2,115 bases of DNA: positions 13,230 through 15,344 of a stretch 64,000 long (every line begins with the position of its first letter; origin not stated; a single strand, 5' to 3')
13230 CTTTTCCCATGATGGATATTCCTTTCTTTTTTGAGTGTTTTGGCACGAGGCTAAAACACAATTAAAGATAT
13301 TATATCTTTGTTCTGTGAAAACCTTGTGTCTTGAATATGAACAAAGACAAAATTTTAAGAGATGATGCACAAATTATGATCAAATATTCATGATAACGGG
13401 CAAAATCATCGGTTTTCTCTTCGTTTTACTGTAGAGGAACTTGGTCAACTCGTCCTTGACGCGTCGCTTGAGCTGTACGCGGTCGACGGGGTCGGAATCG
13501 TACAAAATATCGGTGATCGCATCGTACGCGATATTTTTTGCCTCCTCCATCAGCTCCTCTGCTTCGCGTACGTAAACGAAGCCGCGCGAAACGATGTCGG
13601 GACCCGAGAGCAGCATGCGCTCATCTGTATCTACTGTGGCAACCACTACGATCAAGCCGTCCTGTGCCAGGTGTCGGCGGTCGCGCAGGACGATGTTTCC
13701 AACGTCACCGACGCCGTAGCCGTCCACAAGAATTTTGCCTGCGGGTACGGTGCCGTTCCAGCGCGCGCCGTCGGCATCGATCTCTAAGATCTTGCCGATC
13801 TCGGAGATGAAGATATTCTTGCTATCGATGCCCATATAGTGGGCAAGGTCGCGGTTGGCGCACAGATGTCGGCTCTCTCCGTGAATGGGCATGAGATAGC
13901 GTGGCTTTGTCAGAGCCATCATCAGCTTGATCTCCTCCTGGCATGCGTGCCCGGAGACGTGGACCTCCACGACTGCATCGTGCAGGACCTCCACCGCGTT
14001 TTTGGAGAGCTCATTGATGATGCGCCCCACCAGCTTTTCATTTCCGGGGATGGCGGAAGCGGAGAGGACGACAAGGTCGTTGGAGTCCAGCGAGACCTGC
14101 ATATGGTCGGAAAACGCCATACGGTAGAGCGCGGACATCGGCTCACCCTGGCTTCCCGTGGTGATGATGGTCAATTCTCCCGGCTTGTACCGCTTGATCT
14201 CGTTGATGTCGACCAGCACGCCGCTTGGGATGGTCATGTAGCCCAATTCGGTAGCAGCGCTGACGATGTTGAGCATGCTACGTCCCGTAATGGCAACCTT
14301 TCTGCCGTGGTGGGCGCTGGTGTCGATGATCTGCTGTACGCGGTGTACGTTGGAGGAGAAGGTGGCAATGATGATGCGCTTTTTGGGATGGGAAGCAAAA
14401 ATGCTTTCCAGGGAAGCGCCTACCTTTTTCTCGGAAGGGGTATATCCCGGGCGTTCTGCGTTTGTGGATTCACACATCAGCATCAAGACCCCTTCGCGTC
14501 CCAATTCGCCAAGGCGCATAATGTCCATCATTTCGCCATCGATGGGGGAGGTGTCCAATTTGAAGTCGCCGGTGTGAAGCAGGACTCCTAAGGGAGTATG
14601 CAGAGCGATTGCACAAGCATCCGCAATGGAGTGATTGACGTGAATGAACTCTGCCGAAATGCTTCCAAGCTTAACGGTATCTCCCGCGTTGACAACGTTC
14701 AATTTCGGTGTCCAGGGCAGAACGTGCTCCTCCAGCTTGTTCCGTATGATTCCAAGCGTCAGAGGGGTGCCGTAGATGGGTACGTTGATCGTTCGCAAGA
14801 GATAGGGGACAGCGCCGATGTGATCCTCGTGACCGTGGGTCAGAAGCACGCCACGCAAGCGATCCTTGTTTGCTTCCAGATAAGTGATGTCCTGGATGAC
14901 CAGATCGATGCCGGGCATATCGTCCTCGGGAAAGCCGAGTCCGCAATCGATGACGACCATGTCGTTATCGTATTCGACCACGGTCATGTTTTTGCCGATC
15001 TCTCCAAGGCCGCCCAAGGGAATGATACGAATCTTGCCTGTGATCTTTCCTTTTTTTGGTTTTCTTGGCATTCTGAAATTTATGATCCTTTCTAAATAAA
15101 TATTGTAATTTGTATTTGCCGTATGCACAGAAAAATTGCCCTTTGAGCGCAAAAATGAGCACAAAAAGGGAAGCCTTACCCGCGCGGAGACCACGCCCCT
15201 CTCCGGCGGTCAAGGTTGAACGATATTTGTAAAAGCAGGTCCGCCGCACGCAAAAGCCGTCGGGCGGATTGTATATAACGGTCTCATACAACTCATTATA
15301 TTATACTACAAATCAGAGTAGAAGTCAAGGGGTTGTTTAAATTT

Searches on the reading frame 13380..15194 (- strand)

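Call 74: search_protein_families(library=pfam, proteins=[window:13380-15194:-], max_evalue=0.00001)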
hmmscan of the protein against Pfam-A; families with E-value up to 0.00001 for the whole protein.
window:13380-15194:- (604 aa): 5 families
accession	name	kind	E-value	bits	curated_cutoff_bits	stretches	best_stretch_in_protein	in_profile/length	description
PF22505.1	RNase_J_b_CASP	-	4.6e-50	169.1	27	1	271-396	1-126/126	Ribonuclease J, beta-CASP domain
PF17770.6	RNase_J_C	-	1.5e-32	113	23.8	1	502-604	1-102/102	Ribonuclease J C-terminal domain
PF00753.33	Lactamase_B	-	4.3e-16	59.9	22.7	1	67-212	5-151/196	Metallo-beta-lactamase superfamily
PF07521.17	RMMBL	-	2e-08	34.5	21.6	1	408-452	8-54/63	Zn-dependent metallo-hydrolase RNA specificity domain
PF12706.13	Lactamase_B_2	-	2.1e-08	34.4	27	1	80-215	3-147/200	Beta-lactamase superfamily domain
